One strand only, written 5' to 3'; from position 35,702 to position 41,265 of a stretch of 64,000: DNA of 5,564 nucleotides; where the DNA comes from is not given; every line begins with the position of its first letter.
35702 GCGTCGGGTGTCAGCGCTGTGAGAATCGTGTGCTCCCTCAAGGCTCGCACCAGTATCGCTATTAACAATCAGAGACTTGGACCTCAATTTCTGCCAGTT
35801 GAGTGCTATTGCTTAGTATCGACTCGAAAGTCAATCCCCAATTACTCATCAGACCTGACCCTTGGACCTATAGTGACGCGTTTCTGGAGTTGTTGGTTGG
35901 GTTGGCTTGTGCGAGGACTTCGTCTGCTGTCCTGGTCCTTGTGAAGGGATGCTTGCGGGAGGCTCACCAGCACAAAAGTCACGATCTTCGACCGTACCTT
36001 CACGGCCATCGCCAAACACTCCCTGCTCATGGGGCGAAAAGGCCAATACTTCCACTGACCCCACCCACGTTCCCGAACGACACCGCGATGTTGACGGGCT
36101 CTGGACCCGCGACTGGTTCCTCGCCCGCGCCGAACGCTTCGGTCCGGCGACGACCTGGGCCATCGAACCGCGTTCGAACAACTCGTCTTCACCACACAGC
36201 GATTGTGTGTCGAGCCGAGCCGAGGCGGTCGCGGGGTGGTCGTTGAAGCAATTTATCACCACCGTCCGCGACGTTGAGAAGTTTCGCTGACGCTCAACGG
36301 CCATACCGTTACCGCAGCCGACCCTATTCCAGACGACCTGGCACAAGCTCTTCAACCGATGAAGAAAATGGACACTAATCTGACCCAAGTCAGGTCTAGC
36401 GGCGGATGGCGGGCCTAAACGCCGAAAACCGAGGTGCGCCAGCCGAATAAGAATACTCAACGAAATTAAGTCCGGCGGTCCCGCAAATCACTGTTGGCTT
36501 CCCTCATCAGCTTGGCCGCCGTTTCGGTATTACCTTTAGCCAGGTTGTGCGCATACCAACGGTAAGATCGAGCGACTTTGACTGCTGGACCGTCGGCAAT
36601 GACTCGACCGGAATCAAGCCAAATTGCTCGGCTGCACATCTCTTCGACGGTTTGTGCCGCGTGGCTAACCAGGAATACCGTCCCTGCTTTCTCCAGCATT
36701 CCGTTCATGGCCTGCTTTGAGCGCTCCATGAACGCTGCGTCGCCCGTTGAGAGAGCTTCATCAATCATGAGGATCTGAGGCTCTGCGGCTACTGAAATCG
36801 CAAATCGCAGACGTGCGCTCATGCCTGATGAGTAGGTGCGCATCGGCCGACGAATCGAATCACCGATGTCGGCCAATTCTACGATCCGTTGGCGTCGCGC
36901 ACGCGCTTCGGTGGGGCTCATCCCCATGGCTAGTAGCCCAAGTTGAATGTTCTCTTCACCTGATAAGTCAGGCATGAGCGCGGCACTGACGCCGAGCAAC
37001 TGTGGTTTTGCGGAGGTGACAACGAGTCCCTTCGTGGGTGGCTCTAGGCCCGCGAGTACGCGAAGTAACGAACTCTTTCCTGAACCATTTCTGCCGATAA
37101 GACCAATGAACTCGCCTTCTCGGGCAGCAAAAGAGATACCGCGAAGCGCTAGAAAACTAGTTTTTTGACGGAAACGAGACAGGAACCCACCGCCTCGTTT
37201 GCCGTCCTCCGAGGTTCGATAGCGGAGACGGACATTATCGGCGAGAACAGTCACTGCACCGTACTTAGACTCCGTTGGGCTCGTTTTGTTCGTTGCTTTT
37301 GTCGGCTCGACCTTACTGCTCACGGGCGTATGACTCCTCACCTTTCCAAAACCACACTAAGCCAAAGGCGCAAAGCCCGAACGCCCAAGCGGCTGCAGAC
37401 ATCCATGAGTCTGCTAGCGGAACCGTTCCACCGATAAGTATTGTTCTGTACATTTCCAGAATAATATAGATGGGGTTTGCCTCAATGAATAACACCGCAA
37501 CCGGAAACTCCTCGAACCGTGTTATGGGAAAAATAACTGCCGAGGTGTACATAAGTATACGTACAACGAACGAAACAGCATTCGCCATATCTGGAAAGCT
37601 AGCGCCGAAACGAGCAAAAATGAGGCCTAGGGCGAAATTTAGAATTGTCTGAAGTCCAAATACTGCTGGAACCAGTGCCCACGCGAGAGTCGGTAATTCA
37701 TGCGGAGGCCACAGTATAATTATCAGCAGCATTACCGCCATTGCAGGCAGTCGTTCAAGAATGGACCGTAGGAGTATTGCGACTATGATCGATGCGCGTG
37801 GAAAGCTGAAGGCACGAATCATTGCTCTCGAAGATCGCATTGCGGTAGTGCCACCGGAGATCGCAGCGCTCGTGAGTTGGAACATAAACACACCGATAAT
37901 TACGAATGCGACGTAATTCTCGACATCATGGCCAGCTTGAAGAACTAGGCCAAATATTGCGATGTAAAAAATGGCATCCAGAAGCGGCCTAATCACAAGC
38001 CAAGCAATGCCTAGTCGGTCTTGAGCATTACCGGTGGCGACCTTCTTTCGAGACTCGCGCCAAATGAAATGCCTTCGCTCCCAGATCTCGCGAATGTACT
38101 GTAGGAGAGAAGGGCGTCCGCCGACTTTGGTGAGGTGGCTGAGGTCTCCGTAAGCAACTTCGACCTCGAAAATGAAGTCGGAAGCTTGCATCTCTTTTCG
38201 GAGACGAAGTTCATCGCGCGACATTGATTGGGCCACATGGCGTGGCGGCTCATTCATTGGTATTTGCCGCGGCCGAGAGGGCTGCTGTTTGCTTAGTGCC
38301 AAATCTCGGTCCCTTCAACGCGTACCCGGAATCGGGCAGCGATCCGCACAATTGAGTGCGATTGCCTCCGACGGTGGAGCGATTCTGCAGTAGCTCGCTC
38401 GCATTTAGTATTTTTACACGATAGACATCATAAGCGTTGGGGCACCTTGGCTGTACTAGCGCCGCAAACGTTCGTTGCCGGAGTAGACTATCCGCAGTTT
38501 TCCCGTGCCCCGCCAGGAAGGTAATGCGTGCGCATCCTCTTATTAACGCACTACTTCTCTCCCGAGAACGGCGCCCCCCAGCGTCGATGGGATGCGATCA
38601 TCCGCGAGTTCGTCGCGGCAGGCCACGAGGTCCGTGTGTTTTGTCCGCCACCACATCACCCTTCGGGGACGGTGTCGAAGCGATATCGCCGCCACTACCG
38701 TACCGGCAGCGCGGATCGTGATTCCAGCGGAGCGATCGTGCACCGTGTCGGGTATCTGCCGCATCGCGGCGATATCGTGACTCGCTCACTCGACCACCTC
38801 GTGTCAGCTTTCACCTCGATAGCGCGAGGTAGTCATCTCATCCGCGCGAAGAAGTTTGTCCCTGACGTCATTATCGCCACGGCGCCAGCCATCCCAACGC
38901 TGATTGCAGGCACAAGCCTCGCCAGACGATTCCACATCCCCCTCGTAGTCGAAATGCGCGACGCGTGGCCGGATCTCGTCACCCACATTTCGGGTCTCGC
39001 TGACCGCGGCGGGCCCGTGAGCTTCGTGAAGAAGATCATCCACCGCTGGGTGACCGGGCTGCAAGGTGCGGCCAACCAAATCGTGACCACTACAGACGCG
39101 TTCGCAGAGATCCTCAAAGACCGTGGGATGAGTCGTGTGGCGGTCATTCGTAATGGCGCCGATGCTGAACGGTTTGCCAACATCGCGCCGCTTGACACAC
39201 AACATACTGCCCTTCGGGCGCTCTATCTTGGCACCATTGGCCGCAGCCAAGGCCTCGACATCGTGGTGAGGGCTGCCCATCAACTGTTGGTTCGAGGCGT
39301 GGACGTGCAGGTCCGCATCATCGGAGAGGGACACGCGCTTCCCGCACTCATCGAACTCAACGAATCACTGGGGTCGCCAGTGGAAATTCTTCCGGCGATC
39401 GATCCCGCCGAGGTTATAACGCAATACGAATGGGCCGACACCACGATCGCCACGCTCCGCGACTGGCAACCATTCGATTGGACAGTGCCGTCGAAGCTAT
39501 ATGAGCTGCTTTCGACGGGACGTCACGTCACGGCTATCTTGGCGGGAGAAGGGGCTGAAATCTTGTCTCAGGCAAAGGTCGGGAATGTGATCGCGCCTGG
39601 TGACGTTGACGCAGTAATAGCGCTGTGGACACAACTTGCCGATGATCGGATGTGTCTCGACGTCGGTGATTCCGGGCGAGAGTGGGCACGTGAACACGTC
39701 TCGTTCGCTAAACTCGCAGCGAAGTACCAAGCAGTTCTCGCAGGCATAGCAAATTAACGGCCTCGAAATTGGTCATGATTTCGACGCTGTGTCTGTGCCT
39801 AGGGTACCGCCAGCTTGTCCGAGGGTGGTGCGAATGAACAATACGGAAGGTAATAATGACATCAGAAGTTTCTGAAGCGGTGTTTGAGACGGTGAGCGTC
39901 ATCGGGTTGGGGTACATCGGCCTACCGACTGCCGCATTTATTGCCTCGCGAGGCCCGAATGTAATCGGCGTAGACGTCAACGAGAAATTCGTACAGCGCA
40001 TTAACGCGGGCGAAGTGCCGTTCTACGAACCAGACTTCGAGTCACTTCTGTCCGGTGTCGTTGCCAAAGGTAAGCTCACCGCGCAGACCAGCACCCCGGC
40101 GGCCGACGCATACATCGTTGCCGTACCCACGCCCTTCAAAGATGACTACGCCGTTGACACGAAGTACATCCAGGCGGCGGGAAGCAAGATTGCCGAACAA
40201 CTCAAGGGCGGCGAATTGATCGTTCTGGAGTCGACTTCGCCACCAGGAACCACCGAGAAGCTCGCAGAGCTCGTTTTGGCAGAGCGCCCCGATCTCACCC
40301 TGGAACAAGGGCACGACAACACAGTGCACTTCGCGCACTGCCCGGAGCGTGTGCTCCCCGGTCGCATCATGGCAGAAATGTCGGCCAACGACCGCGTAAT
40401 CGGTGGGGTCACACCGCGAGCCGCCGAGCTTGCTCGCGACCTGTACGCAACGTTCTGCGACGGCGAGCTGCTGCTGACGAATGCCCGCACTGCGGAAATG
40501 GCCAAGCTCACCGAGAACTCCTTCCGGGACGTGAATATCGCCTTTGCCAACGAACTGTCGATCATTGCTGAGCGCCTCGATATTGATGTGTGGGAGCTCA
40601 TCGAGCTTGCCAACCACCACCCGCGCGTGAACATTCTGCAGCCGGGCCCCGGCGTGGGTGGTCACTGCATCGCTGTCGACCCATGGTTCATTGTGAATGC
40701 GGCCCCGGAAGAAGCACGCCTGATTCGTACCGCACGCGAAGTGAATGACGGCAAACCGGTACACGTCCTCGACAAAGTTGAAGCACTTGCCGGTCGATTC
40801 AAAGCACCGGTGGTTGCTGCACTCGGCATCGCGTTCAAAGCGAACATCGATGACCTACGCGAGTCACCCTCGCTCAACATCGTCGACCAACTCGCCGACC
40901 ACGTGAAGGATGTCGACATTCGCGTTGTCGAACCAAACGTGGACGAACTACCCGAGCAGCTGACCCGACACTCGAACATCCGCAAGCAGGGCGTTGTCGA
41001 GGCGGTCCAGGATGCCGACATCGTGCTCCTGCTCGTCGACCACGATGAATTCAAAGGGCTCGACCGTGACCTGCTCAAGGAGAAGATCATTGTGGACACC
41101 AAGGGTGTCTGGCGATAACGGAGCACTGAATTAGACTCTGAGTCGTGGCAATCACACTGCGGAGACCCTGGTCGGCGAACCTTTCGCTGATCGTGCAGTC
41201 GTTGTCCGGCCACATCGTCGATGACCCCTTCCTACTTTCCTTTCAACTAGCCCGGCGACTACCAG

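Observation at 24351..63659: A ~40-kb ABC-exporter-dependent wall glycopolymer locus built around acetamido-uronic acids, with mostly uncharacterised enzymes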

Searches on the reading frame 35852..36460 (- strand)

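Call 3: search_protein_families(library=pfam, proteins=[window:35852-36460:-], max_evalue=0.01)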
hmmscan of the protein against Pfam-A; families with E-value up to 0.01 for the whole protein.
window:35852-36460:- (203 aa): 0 families

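Call 7: search_protein_families(library=ncbifam, proteins=[window:35852-36460:-], max_evalue=0.001)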
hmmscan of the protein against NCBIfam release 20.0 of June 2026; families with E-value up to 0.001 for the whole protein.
window:35852-36460:- (203 aa): 0 families

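Call 49: search_protein_families(library=pfam, proteins=[window:35852-36460:-], max_evalue=5)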
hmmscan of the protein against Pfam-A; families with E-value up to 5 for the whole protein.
window:35852-36460:- (203 aa): 1 family
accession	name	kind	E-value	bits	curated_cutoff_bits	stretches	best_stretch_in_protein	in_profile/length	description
PF15476.11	SAP25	-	0.1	12.7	27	1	117-194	120-199/202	Histone deacetylase complex subunit SAP25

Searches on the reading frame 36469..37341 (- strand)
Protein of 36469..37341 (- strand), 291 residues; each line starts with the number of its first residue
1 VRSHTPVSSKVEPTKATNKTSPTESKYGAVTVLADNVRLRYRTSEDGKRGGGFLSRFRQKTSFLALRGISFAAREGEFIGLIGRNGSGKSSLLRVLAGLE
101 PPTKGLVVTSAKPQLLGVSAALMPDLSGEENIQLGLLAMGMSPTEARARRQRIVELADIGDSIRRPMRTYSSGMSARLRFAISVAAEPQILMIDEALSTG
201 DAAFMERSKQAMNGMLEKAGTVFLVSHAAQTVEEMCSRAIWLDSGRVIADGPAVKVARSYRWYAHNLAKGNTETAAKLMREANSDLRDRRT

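Call 3: search_protein_families(library=pfam, proteins=[window:36469-37341:-], max_evalue=0.01)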
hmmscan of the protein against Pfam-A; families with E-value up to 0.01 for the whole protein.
window:36469-37341:- (291 aa): 5 families
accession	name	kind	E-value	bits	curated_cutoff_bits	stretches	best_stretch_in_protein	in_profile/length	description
PF00005.33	ABC_tran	-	1e-19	72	25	1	66-197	1-136/137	ABC transporter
PF13304.12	AAA_21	-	4.2e-06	27.5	27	1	78-99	1-22/304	AAA domain, putative AbiEii toxin, Type IV TA system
PF02463.25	SMC_N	-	0.00066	19.6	40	0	77-94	25-42/220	RecF/RecN/SMC N terminal domain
PF13191.12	AAA_16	-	0.0046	17.9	32.6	1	74-171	22-114/167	AAA ATPase domain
PF20703.3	nSTAND1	-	0.0069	16.5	27.1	1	74-110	31-60/379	Novel STAND NTPase 1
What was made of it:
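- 36466..37341 (-): ABC exporter ATPase (TagH/Wzt type) without a C-terminal carbohydrate-binding domain. ABC_tran E=1e-19 (call 3).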

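Call 7: search_protein_families(library=ncbifam, proteins=[window:36469-37341:-], max_evalue=0.001)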
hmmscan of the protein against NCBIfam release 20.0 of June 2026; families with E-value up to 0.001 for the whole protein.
window:36469-37341:- (291 aa): 181 families (the best 25 are shown)
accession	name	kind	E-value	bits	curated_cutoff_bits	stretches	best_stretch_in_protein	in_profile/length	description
NF010065.0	PRK13545.1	equivalog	3.2e-53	181.2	538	1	63-282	37-256/549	teichoic acids export protein ATP-binding subunit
NF010066.0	PRK13546.1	equivalog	1.9e-48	165.1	320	1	32-275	5-249/264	teichoic acids export ABC transporter ATP-binding subunit TagH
NF050108.1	galactan_ABC_ATP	equivalog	5.1e-46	156.8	400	1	59-261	38-241/244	galactan export ABC transporter ATP-binding subunit Wzt/RfbE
TIGR01188.1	drrA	subfamily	2.2e-30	106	312.45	1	62-253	5-208/302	daunorubicin resistance ABC transporter, ATP-binding protein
TIGR03265.1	PhnT2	equivalog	2.8e-25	89.3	457.7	1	60-251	14-217/353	putative 2-aminoethylphosphonate ABC transporter ATP-binding protein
TIGR04521.1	ECF_ATPase_2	equivalog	2.2e-24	86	330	2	129-267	103-244/279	energy-coupling factor transporter ATPase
TIGR02769.1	nickel_nikE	equivalog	2.4e-22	79.7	332.55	2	141-251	121-233/265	nickel import ATP-binding protein NikE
NF007739.0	PRK10419.1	subfamily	4.6e-22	78.8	354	2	141-252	122-235/268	nickel ABC transporter ATP-binding protein NikE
NF040933.2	ABC_arch_GlcV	equivalog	8e-22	77.6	450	1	58-247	13-220/357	glucose ABC transporter ATP-binding protein GlcV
NF010060.0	PRK13537.1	equivalog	8.8e-21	74.1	521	1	65-253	30-230/314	nodulation factor ABC transporter ATP-binding protein NodI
NF010170.0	PRK13651.1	equivalog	9.2e-21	74.1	432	2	129-266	124-262/308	cobalt transporter ATP-binding subunit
TIGR03375.1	type_I_sec_LssB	subfamily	1.7e-20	72.9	693.1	2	63-108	480-525/696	type I secretion system permease/ATPase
TIGR02673.1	FtsE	equivalog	2.8e-20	72.9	264.85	2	122-246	90-214/214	cell division ATP-binding protein FtsE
TIGR01166.1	cbiO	subfamily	3.1e-20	72.4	211.8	2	65-112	7-54/190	cobalt ABC transporter, ATP-binding protein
TIGR01189.1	ccmA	equivalog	1e-19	71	131.6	1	64-234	14-192/198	heme ABC exporter ATP-binding protein CcmA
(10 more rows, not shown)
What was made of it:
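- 36466..37341 (-): TagH 165-181 bits and galactan Wzt 157 bits (call 7).
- Checked: ABC exporter: ATPase 36466-37341(-), TagH/Wzt-like, 165-181 bits (call 7).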

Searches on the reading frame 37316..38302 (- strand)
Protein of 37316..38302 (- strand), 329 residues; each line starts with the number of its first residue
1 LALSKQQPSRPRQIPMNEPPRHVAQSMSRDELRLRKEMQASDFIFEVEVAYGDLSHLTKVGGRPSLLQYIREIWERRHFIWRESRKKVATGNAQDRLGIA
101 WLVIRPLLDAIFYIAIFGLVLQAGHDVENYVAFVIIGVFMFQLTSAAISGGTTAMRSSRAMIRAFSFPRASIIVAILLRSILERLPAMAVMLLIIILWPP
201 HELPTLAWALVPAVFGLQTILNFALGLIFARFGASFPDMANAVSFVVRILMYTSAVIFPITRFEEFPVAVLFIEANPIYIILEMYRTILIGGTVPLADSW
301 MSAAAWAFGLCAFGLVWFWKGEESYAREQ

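Call 4: search_protein_families(library=pfam, proteins=[window:37316-38302:-], max_evalue=0.01)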
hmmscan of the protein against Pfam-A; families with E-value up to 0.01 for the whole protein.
window:37316-38302:- (329 aa): 1 family
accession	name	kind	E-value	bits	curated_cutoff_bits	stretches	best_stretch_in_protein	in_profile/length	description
PF01061.29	ABC2_membrane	-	6.3e-07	29.6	26.9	1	97-289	20-210/211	ABC-2 type transporter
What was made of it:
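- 37313..38302 (-): ABC-2 permease (TagG/Wzm/KpsM type). PF01061 (call 4).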

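Call 9: search_protein_families(library=ncbifam, proteins=[window:37316-38302:-], max_evalue=0.00001)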
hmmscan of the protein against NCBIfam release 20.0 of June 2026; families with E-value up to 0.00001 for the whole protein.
window:37316-38302:- (329 aa): 2 families
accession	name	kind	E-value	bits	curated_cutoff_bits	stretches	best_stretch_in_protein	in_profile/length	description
NF050109.1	galactan_ABC_perm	equivalog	1.4e-09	37.8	380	1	96-310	40-254/272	galactan export ABC transporter permease subunit Wzm/RfbD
NF050053.1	CapPschTportKpsM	equivalog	9.6e-08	32.3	300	1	94-299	20-226/257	capsule polysaccharide transporter KpsM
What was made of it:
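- Checked: ABC-2 permease 37313-38302(-) (calls 4, 9).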

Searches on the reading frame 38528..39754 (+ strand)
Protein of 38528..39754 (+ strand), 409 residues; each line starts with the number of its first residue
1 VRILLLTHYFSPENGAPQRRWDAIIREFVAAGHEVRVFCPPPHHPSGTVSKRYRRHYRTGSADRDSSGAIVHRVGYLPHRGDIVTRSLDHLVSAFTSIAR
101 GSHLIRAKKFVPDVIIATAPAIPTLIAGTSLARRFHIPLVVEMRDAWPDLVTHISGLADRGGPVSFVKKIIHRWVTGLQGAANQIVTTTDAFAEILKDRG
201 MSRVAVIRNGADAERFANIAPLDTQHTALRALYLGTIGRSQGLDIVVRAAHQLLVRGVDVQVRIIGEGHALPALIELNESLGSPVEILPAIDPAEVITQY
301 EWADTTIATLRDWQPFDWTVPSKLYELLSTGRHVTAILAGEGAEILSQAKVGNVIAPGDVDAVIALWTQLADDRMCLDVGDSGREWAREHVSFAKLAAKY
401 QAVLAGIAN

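Call 4: search_protein_families(library=pfam, proteins=[window:38528-39754:+], max_evalue=0.01)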
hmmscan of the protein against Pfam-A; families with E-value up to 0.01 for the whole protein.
window:38528-39754:+ (409 aa): 4 families
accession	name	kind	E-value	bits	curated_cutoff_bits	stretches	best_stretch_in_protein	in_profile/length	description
PF13579.12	Glyco_trans_4_4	-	2.6e-14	54.3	29.7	1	16-210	2-158/158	Glycosyl transferase 4-like domain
PF13439.12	Glyco_transf_4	-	3.6e-11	43.8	28.5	1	22-215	9-170/170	Glycosyltransferase Family 4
PF13692.12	Glyco_trans_1_4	-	9.6e-10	39.3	27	1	231-373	4-142/142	Glycosyl transferases group 1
PF00534.26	Glycos_transf_1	-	2.5e-08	34.1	26.4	1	224-384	11-170/172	Glycosyl transferases group 1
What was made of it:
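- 38528..39757 (+): GT4 glycosyltransferase, 409 aa (WcaI-like); paralog A. Pfam GT4 N and C domains (call 4).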

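Call 9: search_protein_families(library=ncbifam, proteins=[window:38528-39754:+], max_evalue=0.00001)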
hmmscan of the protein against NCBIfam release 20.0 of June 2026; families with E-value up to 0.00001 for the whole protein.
window:38528-39754:+ (409 aa): 6 families
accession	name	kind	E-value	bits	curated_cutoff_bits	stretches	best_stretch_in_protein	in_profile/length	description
NF007640.0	PRK10307.1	subfamily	1.1e-30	106.9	276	1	1-404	1-404/411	WcaI family glycosyltransferase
TIGR04063.1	stp3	hypoth_equivalog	2.5e-21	76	442.05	1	102-405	85-393/397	TIGR04063 family PEP-CTERM/XrtA system glycosyltransferase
TIGR04007.1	wcaI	equivalog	2.4e-11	42.9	800.45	1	1-363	1-367/407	colanic acid biosynthesis glycosyltransferase WcaI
NF041876.1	EPS_EpsE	equivalog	3.2e-09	36.5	400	1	191-395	175-384/389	exopolysaccharide biosynthesis GT4 family glycosyltransferase EpsE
TIGR04005.1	wcaL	equivalog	1.1e-06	27.8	537.6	1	186-363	179-360/406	colanic acid biosynthesis glycosyltransferase WcaL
TIGR03088.1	stp2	hypoth_equivalog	4.2e-06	26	409.05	0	202-404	160-370/374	TIGR03088 family PEP-CTERM/XrtA system glycosyltransferase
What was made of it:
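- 38528..39757 (+): WcaI family 107 bits (call 9).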

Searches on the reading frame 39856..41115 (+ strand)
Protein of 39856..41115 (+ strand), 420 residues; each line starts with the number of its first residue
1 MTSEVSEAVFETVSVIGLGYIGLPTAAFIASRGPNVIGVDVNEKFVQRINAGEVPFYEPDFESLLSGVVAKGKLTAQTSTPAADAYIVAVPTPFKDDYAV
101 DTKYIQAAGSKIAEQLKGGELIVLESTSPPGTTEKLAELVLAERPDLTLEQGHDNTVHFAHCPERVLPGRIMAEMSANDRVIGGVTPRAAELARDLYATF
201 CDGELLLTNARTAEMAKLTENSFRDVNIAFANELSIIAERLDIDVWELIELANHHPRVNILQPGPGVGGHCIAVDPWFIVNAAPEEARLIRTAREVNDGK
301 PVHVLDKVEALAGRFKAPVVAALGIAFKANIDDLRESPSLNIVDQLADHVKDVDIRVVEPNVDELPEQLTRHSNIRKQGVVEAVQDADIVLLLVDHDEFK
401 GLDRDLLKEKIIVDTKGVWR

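Call 4: search_protein_families(library=pfam, proteins=[window:39856-41115:+], max_evalue=0.01)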
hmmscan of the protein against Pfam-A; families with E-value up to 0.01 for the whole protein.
window:39856-41115:+ (420 aa): 9 families
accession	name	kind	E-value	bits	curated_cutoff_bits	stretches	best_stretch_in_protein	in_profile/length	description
PF03721.20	UDPG_MGDP_dh_N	-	2.7e-51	174.3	27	1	12-192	2-183/187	UDP-glucose/GDP-mannose dehydrogenase family, NAD binding domain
PF00984.24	UDPG_MGDP_dh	-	2.8e-29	101.5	25.4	1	211-298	1-93/94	UDP-glucose/GDP-mannose dehydrogenase family, central domain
PF03720.21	UDPG_MGDP_dh_C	-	1.8e-21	76.8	30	1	321-419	1-101/103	UDP-glucose/GDP-mannose dehydrogenase family, UDP binding domain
PF03446.21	NAD_binding_2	-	3e-06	27.8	21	1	13-140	2-107/161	NAD binding domain of 6-phosphogluconate dehydrogenase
PF03807.23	F420_oxidored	-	0.00029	21.8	21.6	0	354-415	25-91/94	NADP oxidoreductase coenzyme F420-dependent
PF01210.29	NAD_Gly3P_dh_N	-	0.00098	19.6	23.1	0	13-119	2-106/158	NAD-dependent glycerol-3-phosphate dehydrogenase N-terminus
PF02826.25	2-Hacid_dh_C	-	0.0012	18.7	25.1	0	11-51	37-77/178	D-isomer specific 2-hydroxyacid dehydrogenase, NAD binding domain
PF02737.24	3HCDH_N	-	0.0019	18.6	22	1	12-51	1-40/180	3-hydroxyacyl-CoA dehydrogenase, NAD binding domain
PF02254.24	TrkA_N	-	0.0081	16.9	23.8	0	14-56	2-44/116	TrkA-N domain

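Call 9: search_protein_families(library=ncbifam, proteins=[window:39856-41115:+], max_evalue=0.00001)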
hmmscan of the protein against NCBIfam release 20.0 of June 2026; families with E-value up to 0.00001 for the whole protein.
window:39856-41115:+ (420 aa): 7 families
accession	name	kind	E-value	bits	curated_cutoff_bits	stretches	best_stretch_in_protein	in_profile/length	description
NF008286.0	PRK11064.1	equivalog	2.2e-173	576.7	459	1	9-420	2-420/420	UDP-N-acetyl-D-mannosamine dehydrogenase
TIGR03026.1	NDP-sugDHase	subfamily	6.9e-124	413.7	189.8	1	12-416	2-412/413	nucleotide sugar dehydrogenase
NF040825.1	UDPMaNacDH_Arch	equivalog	1.5e-106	356.8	750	1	13-418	3-400/418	UDP-N-acetyl-D-mannosamine dehydrogenase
NF041297.1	UDPGDh_AglM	equivalog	7.7e-56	189.8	670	1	12-416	2-414/429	UDP-glucose 6-dehydrogenase AglM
NF047673.2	TeichurnBiosyTuaD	equivalog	2.5e-54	185.1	700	1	12-418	3-413/439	UDP-glucose 6-dehydrogenase TuaD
NF011729.0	PRK15182.1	equivalog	5.6e-40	137.4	592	1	13-403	9-395/425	Vi polysaccharide biosynthesis UDP-N-acetylglucosamine C-6 dehydrogenase TviB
NF011631.0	PRK15057.1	equivalog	6.1e-12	45.3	757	1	13-364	3-341/388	UDP-glucose 6-dehydrogenase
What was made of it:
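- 39856..41118 (+): WecC, UDP-N-acetyl-D-mannosamine 6-dehydrogenase. NF008286 576.7 bits, above the cutoff of 459 (call 9).
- Checked: WecC: 39856-41118, 576.7 bits against an equivalog cutoff of 459 (call 9).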
